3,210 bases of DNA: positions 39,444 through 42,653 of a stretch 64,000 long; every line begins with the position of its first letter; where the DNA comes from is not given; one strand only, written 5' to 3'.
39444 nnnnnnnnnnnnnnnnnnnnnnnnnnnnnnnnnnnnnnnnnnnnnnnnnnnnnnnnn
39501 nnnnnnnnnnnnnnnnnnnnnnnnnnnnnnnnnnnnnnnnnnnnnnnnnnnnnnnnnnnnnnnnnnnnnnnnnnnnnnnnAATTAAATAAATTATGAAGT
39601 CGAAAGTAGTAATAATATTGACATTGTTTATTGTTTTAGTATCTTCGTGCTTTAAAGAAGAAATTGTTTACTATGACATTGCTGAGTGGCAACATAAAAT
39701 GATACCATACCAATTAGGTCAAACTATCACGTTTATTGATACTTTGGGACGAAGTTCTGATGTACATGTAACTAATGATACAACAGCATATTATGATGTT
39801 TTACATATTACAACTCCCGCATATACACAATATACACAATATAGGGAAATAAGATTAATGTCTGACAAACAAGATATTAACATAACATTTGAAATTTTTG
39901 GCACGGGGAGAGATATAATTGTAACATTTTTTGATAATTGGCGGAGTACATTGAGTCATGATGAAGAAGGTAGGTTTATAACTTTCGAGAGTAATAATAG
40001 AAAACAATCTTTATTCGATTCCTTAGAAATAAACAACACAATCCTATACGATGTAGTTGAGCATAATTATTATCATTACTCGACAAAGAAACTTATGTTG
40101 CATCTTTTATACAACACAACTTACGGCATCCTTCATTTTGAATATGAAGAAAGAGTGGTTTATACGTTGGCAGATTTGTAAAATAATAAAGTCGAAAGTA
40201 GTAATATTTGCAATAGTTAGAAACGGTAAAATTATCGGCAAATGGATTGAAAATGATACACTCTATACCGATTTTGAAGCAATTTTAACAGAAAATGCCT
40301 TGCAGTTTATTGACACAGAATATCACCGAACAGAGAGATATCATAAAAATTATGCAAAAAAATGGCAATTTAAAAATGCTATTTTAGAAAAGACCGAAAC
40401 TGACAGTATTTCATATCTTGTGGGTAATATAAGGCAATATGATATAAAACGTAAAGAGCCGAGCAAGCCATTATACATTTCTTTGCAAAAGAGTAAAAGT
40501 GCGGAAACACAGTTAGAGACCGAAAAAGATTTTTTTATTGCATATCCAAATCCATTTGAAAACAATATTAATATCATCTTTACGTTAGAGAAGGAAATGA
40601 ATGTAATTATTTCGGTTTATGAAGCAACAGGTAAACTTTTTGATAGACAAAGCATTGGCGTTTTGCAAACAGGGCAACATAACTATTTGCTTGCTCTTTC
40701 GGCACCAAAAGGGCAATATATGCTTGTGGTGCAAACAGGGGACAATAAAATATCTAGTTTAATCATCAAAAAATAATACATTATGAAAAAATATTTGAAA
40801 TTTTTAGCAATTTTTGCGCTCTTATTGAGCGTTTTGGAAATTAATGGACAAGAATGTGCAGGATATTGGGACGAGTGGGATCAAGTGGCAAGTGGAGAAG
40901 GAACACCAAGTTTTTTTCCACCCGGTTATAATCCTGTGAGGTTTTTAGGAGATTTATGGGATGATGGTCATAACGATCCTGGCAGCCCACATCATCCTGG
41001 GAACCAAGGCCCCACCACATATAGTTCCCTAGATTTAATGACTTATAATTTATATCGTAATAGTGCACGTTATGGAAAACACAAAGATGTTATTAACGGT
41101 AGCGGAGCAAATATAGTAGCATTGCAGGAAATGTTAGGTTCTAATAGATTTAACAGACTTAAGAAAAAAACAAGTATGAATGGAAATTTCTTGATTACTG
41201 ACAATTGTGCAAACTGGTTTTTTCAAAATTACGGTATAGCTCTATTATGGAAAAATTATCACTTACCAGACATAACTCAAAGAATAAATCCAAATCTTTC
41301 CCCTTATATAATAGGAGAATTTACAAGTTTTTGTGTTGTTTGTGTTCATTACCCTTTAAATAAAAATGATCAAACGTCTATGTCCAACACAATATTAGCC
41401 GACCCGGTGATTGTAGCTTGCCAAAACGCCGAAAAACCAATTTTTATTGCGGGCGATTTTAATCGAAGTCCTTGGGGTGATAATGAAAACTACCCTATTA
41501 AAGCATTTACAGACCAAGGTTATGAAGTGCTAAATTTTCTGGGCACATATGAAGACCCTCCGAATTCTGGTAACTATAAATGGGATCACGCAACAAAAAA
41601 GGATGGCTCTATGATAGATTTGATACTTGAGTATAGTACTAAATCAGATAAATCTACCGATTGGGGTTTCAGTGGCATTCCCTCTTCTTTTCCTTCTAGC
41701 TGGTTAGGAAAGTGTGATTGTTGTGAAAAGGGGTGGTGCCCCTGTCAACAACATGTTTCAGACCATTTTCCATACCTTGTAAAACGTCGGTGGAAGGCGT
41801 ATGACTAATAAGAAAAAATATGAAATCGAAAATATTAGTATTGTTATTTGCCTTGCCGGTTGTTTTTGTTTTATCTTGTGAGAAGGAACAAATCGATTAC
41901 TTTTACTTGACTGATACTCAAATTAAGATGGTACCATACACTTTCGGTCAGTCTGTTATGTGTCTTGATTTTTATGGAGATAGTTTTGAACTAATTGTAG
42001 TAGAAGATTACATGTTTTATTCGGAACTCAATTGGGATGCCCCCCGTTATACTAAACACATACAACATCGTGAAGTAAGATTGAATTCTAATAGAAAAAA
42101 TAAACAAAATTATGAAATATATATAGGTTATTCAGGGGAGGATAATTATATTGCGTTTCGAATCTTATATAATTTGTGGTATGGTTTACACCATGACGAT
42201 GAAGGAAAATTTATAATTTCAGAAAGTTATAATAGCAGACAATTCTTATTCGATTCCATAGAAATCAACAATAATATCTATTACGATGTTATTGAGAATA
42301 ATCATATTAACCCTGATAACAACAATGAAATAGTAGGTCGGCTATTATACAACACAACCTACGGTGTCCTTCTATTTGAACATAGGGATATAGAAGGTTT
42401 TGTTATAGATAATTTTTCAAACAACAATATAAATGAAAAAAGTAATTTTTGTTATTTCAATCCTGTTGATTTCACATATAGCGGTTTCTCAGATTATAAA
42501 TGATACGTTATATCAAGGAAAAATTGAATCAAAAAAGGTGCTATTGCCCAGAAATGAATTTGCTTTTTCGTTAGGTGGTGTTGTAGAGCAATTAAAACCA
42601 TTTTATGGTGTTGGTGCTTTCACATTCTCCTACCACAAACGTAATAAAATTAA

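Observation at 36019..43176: Iterated, decaying cassette array: [T9SS-CTD gene end]-[secreted EEP/DNase I-fold enzyme]-[lipoprotein], a candidate undescribed effector system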

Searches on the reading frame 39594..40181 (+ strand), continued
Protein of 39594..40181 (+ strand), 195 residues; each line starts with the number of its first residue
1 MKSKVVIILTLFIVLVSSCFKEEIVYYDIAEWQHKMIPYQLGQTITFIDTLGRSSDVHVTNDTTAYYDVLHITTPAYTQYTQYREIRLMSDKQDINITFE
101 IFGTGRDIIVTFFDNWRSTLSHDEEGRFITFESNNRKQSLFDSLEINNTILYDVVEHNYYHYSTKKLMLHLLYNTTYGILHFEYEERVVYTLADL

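Call 89: fold_search(model_id=the predicted structure, library=viral)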
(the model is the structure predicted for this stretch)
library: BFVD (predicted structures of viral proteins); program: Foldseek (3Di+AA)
matches with E <= 10: 844; with E <= 0.001: 0
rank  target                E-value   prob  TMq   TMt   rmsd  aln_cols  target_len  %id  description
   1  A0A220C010            1.8e-02  0.77  0.20  0.18  21.7       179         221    6  (no name in the UniProt tables at hand)
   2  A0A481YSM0            1.9e-02  0.57  0.21  0.21  13.9       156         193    7  Uncharacterized protein [Marseillevirus LCMAC101]
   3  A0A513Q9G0            2.1e-02  0.47  0.22  0.10  14.9       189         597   10  Genome polyprotein (Fragment) [Sapelovirus A]
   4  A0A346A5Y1            2.3e-02  0.35  0.15  0.05  17.7       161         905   15  (no name in the UniProt tables at hand)
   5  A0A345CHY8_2          2.6e-02  0.54  0.24  0.08  15.1       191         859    8  Genome polyprotein [Enterovirus G]
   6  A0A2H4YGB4            3.1e-02  0.41  0.20  0.22  22.3       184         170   11  Uncharacterized protein [Citrobacter phage CF1 ERZ-2017]
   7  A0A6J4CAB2            3.2e-02  0.33  0.20  0.09  15.6       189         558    9  Genome polyprotein (Fragment) [Enterovirus G]
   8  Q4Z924                5.2e-02  0.72  0.23  0.21  15.9       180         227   10  ORF053 [Staphylococcus phage Twort (strain DSM 17442 / HER 48)]
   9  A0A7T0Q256            5.8e-02  0.91  0.22  0.10   8.6        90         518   14  (no name in the UniProt tables at hand)
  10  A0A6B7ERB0            6.1e-02  0.15  0.12  0.08  16.4       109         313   13  (no name in the UniProt tables at hand)
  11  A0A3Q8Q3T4            6.4e-02  0.06  0.10  0.10  19.6       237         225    6  Uncharacterized protein [Sulfolobales Beppu filamentous virus 2]
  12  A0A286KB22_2          6.7e-02  0.25  0.20  0.06  13.2       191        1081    9  Genome polyprotein [Human enterovirus D68]
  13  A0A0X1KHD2            9.7e-02  0.30  0.23  0.24  11.6       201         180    8  Genome polyprotein [Human enterovirus 71]
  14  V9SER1                1.1e-01  0.25  0.19  0.22  15.8       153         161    8  MORN repeat-containing protein [Tunisvirus fontaine2]
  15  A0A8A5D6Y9            1.1e-01  0.21  0.20  0.07  11.5       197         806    6  Polyprotein (Fragment) [Bat picornavirus HUA1]
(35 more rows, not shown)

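Call 92: find_encoding_contigs(protein=P0034, flank=5000, max_places=3)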
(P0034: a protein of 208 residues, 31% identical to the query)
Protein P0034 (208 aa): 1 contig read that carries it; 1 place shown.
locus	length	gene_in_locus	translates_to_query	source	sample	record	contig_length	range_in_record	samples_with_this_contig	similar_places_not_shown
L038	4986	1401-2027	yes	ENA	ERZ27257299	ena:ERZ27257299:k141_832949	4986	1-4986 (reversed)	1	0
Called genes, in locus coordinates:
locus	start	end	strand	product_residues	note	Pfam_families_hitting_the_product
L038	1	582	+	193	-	?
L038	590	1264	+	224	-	-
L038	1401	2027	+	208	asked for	-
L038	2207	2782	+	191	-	-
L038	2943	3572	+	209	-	PF13505:OMP_b-brl, PF13568:OMP_b-brl_2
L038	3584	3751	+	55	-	-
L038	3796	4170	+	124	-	-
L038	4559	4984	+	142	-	?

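Call 93: find_encoding_contigs(protein=P0020, flank=5000, max_places=3)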
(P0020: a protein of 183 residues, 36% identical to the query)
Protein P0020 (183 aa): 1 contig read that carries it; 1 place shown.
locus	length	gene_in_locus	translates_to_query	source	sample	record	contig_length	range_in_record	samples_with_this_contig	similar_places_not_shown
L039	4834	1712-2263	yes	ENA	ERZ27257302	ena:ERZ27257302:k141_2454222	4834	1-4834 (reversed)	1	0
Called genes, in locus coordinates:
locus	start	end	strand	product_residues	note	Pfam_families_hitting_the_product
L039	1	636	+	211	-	?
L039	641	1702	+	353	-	-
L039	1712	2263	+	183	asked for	-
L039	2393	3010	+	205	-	-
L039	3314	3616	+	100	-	-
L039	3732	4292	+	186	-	-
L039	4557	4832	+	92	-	?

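Call 95: search_protein_families(library=pfam, proteins=[L039:1-633:+, L036:1947-3008:+, L032:4261-5094:+, L029:3887-4939:+, L026:5446-6336:+, L038:590-1261:+, L038:2943-3569:+, L036:5242-5877:+, L037:1627-3090:+], max_evalue=0.05)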
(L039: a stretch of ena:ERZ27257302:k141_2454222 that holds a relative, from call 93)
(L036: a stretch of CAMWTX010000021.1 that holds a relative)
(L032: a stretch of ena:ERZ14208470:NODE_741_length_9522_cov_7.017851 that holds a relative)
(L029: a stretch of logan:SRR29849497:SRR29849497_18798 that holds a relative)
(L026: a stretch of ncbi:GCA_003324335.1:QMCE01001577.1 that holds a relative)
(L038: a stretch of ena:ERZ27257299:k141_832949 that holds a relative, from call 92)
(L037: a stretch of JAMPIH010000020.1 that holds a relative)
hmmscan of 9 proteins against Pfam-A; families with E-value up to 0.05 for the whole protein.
L039:1-633:+ (211 aa): 2 families
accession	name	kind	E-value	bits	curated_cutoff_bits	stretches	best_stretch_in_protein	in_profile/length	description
PF18962.6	Por_Secre_tail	-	2.1e-08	34.8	27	1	134-208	3-75/75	Secretion system C-terminal sorting domain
PF13884.11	Peptidase_S74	-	0.00025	21.7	22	1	42-61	39-58/58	Chaperone of endosialidase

L036:1947-3008:+ (354 aa): 4 families
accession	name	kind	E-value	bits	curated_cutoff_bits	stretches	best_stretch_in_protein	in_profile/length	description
PF13884.11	Peptidase_S74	-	7.6e-15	55.4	22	1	133-193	1-58/58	Chaperone of endosialidase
PF18962.6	Por_Secre_tail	-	9.7e-06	26.2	27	1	276-351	3-74/75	Secretion system C-terminal sorting domain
PF12219.14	End_tail_spike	-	0.0006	20.4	25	1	67-121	100-154/160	Catalytic domain of bacteriophage endosialidase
PF13860.13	FlgD_ig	-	0.024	15.1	27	0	284-341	11-76/79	FlgD Ig-like domain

L032:4261-5094:+ (278 aa): 9 families
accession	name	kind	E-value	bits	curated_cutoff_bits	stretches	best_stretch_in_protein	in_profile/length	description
PF13884.11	Peptidase_S74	-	5.8e-13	49.3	22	1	132-191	1-57/58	Chaperone of endosialidase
PF04899.17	MbeD_MobD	-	0.0044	17.6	21.6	1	213-246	35-68/70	MbeD/MobD like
PF13874.11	Nup54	-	0.01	16.3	30.5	1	203-248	19-65/140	Nucleoporin complex subunit 54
PF04977.20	DivIC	-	0.011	16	28.9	1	209-247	13-51/80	Septum formation initiator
PF01576.24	Myosin_tail_1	-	0.02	13.2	38.1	1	213-249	201-237/1081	Myosin tail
PF10211.14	Ax_dynein_light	-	0.025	15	26.4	1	200-255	99-154/187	Axonemal dynein light chain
PF08653.15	DASH_Dam1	-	0.034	14.4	26.6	0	226-262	2-38/56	DASH complex subunit Dam1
PF04849.18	HAP1_N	-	0.036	13.7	33.9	0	215-260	217-262/307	HAP1 N-terminal conserved region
PF10498.14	IFT57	-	0.046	13.1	40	0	211-277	273-339/360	Intra-flagellar transport protein 57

L029:3887-4939:+ (351 aa): 0 families

L026:5446-6336:+ (297 aa): 0 families

L038:590-1261:+ (224 aa): 0 families

L038:2943-3569:+ (209 aa): 2 families
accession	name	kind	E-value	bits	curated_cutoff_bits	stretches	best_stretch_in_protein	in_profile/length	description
PF13505.12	OMP_b-brl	-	3.1e-11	44.2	28.7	1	7-173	3-148/175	Outer membrane protein beta-barrel domain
PF13568.12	OMP_b-brl_2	-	1e-07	32.7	27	1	19-171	2-162/175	Outer membrane protein beta-barrel domain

L036:5242-5877:+ (212 aa): 1 family
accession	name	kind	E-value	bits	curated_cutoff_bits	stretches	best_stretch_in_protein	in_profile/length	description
PF06599.16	DUF1139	-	0.015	15.1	25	1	162-204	201-240/309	Protein of unknown function (DUF1139)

L037:1627-3090:+ (488 aa): 3 families
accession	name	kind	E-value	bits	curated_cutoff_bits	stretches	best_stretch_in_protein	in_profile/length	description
PF00041.27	fn3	-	2.6e-10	40.8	25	1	302-375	5-72/84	Fibronectin type III domain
PF25059.1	FN3_DSCAM-DSCAML_C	-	7.8e-06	26.6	39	1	324-392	21-83/89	DSCAM/DSCAML C-terminal Fn3-like domain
PF16656.11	Pur_ac_phosph_N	-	6.3e-05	23.9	30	1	302-388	5-93/93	Purple acid Phosphatase, N-terminal domain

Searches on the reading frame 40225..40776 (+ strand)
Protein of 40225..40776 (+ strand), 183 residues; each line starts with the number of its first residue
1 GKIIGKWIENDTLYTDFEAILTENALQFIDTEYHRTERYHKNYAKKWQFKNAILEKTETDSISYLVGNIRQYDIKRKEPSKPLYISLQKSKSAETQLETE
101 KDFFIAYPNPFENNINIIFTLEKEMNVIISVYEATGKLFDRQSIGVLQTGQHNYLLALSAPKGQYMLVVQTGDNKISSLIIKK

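Call 4: search_protein_families(library=pfam, proteins=[window:40225-40776:+], max_evalue=0.1)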
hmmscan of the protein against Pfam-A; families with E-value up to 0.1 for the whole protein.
window:40225-40776:+ (183 aa): 1 family
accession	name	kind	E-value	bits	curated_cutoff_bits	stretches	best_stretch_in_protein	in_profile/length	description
PF18962.6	Por_Secre_tail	-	2.8e-08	34.4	27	1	107-181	2-75/75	Secretion system C-terminal sorting domain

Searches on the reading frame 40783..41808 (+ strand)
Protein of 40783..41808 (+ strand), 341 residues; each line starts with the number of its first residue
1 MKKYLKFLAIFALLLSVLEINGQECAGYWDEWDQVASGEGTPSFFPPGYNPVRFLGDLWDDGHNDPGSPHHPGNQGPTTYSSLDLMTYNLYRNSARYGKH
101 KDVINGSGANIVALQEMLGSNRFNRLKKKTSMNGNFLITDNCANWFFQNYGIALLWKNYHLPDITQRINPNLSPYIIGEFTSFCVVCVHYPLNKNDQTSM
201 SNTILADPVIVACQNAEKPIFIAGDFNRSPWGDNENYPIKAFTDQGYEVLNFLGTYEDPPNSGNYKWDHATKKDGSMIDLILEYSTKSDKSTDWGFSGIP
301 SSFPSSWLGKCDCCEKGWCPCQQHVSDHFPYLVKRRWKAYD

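Call 4: search_protein_families(library=pfam, proteins=[window:40783-41808:+], max_evalue=0.1)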
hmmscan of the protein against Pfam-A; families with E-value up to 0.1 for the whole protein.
window:40783-41808:+ (341 aa): 2 families
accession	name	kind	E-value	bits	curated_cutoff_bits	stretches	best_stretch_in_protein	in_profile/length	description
PF03372.29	Exo_endo_phos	-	2.2e-07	31.3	24.5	1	86-282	1-201/225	Endonuclease/Exonuclease/phosphatase family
PF14529.12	Exo_endo_phos_2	-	0.016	15.5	27.4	1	214-286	26-96/117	Endonuclease-reverse transcriptase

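Call 25: search_protein_families(library=ncbifam, proteins=[window:40783-41808:+], max_evalue=0.1)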
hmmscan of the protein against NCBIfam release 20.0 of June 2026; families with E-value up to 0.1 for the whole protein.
window:40783-41808:+ (341 aa): 2 families
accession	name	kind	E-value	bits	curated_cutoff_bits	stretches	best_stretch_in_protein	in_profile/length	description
NF003842.0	PRK05421.1-4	equivalog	0.0036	16.8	144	0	182-227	144-186/259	endonuclease/exonuclease/phosphatase family protein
TIGR00633.1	xth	equivalog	0.023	14.2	99.05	1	84-230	2-154/255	exodeoxyribonuclease III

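Call 64: search_protein_families(library=padloc, proteins=[window:40783-41808:+], max_evalue=0.1)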
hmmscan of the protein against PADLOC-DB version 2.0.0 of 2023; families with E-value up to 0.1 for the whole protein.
window:40783-41808:+ (341 aa): 0 families

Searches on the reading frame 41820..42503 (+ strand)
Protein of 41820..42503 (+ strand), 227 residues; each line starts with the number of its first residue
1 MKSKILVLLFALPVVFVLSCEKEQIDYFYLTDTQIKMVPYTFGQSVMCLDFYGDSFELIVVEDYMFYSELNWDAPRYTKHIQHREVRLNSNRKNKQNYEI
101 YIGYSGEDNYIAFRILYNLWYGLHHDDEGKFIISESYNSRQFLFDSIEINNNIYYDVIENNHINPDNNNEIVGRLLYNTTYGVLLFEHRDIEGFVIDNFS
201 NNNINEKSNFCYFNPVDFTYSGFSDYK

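Call 4: search_protein_families(library=pfam, proteins=[window:41820-42503:+], max_evalue=0.1)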
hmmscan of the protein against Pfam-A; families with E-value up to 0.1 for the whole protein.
window:41820-42503:+ (227 aa): 0 families

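Call 25: search_protein_families(library=ncbifam, proteins=[window:41820-42503:+], max_evalue=0.1)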
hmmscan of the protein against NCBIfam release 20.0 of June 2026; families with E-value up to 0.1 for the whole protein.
window:41820-42503:+ (227 aa): 0 families

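Call 26: find_homologous_proteins(query=window:41820-42503:+)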
Query window:41820-42503:+ (227 aa): 2 proteins with E <= 0.001 among 119 candidates.
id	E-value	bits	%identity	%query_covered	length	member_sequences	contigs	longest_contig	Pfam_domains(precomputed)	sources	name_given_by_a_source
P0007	6.4e-149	512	100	100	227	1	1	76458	-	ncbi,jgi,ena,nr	ncbi:MAG: hypothetical protein FWH18_01155 [Marinilabiliaceae bacterium]|nr:hypothetical protein [Ma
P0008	3.4e-92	326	71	100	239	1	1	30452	-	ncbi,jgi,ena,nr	ncbi:MAG: hypothetical protein FWH18_07890 [Marinilabiliaceae bacterium]|nr:hypothetical protein [Ma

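Call 29: find_encoding_contigs(protein=P0008, flank=10000, max_places=8)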
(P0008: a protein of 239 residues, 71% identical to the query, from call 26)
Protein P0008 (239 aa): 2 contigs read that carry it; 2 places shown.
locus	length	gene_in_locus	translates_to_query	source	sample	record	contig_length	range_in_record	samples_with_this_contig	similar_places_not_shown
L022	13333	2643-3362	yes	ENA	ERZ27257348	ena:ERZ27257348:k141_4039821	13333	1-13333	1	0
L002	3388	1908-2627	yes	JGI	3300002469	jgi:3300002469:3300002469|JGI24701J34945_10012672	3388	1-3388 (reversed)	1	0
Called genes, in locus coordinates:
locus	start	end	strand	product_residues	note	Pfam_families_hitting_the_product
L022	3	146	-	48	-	?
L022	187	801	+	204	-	-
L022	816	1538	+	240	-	-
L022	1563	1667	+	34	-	-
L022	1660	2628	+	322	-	PF03372:Exo_endo_phos (weak)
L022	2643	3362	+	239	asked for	-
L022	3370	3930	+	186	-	-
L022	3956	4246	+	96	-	-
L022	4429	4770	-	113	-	PF11680:DUF3276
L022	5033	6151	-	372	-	PF00633:HHH (faint), PF14520:HHH_5 (weak), PF02481:DNA_processg_A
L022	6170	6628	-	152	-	-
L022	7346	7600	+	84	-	PF01649:Ribosomal_S20p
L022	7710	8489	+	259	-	PF01182:Glucosamine_iso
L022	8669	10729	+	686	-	PF02518:HATPase_c (weak), PF13589:HATPase_c_3, PF00183:HSP90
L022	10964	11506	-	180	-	-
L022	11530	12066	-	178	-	-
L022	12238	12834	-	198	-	PF13505:OMP_b-brl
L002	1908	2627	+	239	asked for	-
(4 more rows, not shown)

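Call 64: search_protein_families(library=padloc, proteins=[window:41820-42503:+], max_evalue=0.1)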
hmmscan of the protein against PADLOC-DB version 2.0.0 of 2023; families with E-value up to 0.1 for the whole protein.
window:41820-42503:+ (227 aa): 0 families
